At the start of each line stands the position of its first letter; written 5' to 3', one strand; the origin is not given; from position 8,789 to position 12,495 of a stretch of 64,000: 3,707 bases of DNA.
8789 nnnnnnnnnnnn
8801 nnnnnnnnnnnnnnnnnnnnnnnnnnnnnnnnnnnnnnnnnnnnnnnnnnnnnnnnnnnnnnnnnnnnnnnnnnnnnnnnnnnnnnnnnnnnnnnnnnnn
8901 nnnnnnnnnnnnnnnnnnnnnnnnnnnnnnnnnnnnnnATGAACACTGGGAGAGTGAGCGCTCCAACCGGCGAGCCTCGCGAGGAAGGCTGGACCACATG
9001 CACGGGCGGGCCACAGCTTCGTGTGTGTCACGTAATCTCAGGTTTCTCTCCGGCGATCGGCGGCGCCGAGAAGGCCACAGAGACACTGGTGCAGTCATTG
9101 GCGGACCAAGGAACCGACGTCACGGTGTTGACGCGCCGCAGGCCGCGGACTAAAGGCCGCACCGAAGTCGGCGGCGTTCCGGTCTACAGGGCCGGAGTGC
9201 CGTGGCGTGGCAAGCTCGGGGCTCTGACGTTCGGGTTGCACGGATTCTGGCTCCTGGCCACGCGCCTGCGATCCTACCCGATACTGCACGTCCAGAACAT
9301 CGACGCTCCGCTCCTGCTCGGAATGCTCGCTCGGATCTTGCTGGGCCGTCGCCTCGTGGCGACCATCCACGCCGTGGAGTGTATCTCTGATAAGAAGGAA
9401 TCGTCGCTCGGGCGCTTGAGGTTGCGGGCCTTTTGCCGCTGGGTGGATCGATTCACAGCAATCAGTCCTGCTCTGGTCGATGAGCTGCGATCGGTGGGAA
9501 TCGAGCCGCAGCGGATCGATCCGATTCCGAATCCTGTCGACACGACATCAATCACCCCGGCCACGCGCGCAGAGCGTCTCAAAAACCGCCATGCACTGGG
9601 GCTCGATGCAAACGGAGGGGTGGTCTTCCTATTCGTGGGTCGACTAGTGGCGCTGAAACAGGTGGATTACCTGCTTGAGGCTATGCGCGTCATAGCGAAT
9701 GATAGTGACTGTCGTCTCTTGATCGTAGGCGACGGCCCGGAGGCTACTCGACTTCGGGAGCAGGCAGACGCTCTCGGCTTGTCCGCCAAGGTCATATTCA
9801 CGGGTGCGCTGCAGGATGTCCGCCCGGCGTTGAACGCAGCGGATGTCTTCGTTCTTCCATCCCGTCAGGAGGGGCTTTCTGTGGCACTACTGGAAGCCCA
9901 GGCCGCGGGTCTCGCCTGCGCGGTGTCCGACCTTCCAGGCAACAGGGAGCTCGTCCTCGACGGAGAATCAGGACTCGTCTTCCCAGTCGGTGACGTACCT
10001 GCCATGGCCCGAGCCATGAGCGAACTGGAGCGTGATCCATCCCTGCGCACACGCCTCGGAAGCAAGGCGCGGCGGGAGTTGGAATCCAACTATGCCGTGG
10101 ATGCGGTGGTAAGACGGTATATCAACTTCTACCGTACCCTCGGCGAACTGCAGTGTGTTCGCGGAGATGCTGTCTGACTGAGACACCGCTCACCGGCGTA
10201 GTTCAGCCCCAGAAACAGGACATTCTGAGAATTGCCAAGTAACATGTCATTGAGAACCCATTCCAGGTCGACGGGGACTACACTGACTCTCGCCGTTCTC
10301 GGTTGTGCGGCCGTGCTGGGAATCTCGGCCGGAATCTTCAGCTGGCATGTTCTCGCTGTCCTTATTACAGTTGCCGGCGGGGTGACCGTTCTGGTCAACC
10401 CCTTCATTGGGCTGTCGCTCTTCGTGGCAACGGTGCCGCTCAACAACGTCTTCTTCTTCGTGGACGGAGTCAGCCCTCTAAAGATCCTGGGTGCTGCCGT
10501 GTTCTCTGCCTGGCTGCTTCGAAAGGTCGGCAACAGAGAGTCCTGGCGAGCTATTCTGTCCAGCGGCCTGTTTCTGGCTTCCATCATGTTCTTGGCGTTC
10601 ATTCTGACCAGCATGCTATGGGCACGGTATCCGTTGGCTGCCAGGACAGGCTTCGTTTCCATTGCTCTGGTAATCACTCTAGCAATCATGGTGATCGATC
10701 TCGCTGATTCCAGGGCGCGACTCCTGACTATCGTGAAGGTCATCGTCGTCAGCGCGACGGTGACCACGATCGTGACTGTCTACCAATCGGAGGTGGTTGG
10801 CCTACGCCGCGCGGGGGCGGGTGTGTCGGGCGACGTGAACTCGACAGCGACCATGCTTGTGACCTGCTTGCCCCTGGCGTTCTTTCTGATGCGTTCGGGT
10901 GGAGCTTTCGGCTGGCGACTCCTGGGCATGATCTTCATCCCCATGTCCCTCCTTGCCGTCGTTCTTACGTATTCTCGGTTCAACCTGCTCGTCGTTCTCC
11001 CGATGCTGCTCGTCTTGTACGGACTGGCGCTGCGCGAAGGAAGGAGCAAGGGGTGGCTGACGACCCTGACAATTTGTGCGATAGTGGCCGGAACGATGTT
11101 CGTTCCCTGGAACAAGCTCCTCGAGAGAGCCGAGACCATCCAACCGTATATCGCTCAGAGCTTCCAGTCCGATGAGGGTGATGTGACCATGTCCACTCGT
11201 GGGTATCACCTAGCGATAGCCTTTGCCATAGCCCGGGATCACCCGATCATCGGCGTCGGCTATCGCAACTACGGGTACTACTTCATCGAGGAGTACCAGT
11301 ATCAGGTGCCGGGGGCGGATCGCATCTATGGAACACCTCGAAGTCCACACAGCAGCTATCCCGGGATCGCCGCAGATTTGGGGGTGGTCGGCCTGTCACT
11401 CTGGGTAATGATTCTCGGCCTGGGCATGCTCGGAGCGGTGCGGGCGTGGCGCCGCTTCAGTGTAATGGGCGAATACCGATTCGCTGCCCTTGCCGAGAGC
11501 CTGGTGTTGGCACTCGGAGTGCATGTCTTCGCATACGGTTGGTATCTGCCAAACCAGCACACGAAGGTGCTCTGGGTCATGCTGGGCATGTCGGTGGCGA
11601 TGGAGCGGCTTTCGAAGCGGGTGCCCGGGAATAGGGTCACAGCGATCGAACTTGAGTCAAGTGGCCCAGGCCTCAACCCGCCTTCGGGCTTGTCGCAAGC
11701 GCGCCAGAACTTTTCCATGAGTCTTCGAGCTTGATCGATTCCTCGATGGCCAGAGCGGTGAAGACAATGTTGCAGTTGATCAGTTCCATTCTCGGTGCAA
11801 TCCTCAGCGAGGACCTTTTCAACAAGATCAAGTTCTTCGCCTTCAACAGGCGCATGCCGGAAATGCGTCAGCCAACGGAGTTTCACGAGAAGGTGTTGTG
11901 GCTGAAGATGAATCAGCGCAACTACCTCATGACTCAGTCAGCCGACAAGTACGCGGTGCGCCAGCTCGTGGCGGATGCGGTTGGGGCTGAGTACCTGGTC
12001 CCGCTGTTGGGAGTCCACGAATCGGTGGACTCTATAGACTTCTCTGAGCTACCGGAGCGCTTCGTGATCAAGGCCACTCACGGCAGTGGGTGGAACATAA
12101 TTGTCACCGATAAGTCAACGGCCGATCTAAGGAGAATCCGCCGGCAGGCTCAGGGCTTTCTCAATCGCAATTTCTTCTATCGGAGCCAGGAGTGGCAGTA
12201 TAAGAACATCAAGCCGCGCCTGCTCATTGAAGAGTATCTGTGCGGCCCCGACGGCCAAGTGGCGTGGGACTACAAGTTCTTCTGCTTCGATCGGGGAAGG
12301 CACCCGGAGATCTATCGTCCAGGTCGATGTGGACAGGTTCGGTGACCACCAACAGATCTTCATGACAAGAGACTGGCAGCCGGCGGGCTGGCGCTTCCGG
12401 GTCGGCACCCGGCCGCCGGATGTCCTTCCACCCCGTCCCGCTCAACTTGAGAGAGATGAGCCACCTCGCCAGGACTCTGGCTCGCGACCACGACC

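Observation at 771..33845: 33-kb Wzy-dependent EPS locus whose tailoring genes predict an unusual anionic, amidated and sulfated polymer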

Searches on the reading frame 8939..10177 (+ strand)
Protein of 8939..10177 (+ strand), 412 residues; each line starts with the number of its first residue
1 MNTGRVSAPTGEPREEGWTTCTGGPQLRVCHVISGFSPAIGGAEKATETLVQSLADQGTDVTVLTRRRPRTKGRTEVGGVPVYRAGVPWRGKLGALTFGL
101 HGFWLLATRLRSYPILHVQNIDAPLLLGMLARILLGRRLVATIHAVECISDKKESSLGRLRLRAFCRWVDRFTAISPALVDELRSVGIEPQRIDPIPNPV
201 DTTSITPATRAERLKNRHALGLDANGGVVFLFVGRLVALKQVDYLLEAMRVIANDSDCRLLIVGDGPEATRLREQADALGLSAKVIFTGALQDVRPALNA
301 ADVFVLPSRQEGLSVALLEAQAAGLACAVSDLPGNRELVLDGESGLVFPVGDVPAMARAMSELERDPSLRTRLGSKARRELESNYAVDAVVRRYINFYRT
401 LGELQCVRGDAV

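Call 3: search_protein_families(library=pfam, proteins=[window:8939-10177:+], max_evalue=0.01)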
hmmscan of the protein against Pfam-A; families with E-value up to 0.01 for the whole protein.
window:8939-10177:+ (412 aa): 7 families
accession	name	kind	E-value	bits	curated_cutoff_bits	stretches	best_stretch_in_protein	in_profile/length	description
PF00534.26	Glycos_transf_1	-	2.5e-40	138.3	26.4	1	227-379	15-171/172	Glycosyl transferases group 1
PF13692.12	Glyco_trans_1_4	-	3e-39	135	27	1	229-365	3-141/142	Glycosyl transferases group 1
PF13439.12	Glyco_transf_4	-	1.6e-25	90.5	28.5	1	40-203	1-169/170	Glycosyltransferase Family 4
PF13579.12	Glyco_trans_4_4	-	9.7e-23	81.7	29.7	1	41-198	1-157/158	Glycosyl transferase 4-like domain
PF20706.3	GT4-conflict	-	2.3e-10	40.4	26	1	170-389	148-380/385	Family 4 Glycosyltransferase in conflict systems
PF13477.12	Glyco_trans_4_2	-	2.7e-05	24.8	23.4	1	49-173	15-136/139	Glycosyl transferase 4-like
PF13524.12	Glyco_trans_1_2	-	8e-05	23.1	25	1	258-394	15-142/144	Glycosyl transferase-like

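Call 6: search_protein_families(library=ncbifam, proteins=[window:8939-10177:+], max_evalue=0.001)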
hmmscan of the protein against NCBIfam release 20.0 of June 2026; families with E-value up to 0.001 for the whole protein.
window:8939-10177:+ (412 aa): 41 families (the best 25 are shown)
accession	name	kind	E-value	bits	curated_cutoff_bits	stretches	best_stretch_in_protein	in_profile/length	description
TIGR03088.1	stp2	hypoth_equivalog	5.4e-45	154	409.05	1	115-400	84-372/374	TIGR03088 family PEP-CTERM/XrtA system glycosyltransferase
TIGR03999.1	thiol_BshA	equivalog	6.3e-39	134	273.7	1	139-401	116-373/375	N-acetyl-alpha-D-glucosaminyl L-malate synthase BshA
TIGR04063.1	stp3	hypoth_equivalog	2.4e-31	109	442.05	1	165-401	154-395/397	TIGR04063 family PEP-CTERM/XrtA system glycosyltransferase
NF041876.1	EPS_EpsE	equivalog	1.3e-30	106.9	400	1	117-387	118-382/389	exopolysaccharide biosynthesis GT4 family glycosyltransferase EpsE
TIGR02149.1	glgA_Coryne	subfamily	2.1e-25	89.7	302.4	1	35-400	9-389/391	glycogen synthase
NF007640.0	PRK10307.1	subfamily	1.1e-23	83.8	276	1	102-396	122-402/411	WcaI family glycosyltransferase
TIGR04157.1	glyco_rSAM_CFB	subfamily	6.8e-23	81.3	400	1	164-398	165-406/406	TIGR04157 family glycosyltransferase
TIGR03449.1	mycothiol_MshA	equivalog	3.1e-22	79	462.5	1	181-399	177-401/406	D-inositol-3-phosphate glycosyltransferase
NF053787.1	GlcN_PG_synth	equivalog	1.4e-20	73.5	480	1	166-401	141-359/361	N-acetylglucosaminyl phosphatidylglycerol synthase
NF038229.1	Glyco4_Geo_Pelo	equivalog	1.5e-19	70.2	400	1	218-401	153-336/338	GPMC system family 4 glycosyltransferase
TIGR04047.1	MSMEG_0565_glyc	hypoth_equivalog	1.6e-19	70.2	259.85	1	105-399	79-372/373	MSMEG_0565 family glycosyltransferase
NF047684.1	TeichurnBiosyTuaC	equivalog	2.7e-18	66.1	550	1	197-400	191-388/391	teichuronic acid biosynthesis protein TuaC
NF038295.1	EPS_HpsP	equivalog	3.6e-18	65.7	550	1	208-401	189-387/388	hormogonium polysaccharide biosynthesis glycosyltransferase HpsP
NF007396.0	PRK09922.1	equivalog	3.6e-18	65.6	385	1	168-362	135-322/361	lipopolysaccharide 1,6-galactosyltransferase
NF050056.1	ProtGlycPglH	equivalog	3.7e-16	59.2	600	1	229-399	181-351/354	GalNAc-alpha-(1->4)-GalNAc-alpha-(1->3)-diNAcBac-PP-undecaprenol alpha-1,4-N-acetyl-D-galactosaminyltransferase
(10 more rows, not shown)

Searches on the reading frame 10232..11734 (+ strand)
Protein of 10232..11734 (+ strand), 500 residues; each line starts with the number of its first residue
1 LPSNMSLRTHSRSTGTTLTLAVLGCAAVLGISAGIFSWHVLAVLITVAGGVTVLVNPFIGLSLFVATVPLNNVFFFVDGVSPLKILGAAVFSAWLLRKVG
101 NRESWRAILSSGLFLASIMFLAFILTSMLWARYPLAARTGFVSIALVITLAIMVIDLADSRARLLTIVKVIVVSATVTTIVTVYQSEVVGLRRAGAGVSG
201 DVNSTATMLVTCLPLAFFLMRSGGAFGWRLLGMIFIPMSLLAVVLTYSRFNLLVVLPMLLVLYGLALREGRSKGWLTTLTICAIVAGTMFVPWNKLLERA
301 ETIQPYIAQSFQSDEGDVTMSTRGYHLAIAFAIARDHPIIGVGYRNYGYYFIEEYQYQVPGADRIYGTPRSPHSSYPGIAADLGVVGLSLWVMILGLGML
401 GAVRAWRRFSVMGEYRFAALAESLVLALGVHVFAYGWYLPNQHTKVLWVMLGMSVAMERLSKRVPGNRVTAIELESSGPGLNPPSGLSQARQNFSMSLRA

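Call 3: search_protein_families(library=pfam, proteins=[window:10232-11734:+], max_evalue=0.01)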
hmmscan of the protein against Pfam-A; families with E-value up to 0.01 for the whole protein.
window:10232-11734:+ (500 aa): 1 family
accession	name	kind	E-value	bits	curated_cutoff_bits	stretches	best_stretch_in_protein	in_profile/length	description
PF04932.20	Wzy_C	-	8.4e-18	65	31.7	1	238-392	5-149/149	O-Antigen ligase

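Call 6: search_protein_families(library=ncbifam, proteins=[window:10232-11734:+], max_evalue=0.001)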
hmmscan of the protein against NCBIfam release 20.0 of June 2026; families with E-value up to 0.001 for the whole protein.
window:10232-11734:+ (500 aa): 1 family
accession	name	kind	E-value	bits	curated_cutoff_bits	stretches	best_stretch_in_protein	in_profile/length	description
TIGR03097.1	PEP_O_lig_1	hypoth_equivalog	9.4e-20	70.8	188.1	1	41-428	4-375/408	putative O-glycosylation ligase, exosortase A system-associated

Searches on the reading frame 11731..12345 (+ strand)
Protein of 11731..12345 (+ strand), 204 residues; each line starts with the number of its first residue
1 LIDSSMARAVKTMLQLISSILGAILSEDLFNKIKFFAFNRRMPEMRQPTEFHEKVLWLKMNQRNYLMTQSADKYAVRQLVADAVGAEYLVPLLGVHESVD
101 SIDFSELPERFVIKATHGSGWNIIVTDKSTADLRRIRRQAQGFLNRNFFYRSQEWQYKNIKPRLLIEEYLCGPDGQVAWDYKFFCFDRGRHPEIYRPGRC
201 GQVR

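Call 3: search_protein_families(library=pfam, proteins=[window:11731-12345:+], max_evalue=0.01)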
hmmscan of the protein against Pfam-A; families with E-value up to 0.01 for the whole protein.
window:11731-12345:+ (204 aa): 1 family
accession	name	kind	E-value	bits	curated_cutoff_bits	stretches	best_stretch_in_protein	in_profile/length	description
PF14305.11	ATPgrasp_TupA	-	7.7e-30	104.6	25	1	53-187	1-135/241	TupA-like ATPgrasp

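Call 6: search_protein_families(library=ncbifam, proteins=[window:11731-12345:+], max_evalue=0.001)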
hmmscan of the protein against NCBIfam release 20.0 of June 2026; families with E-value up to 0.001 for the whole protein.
window:11731-12345:+ (204 aa): 0 families
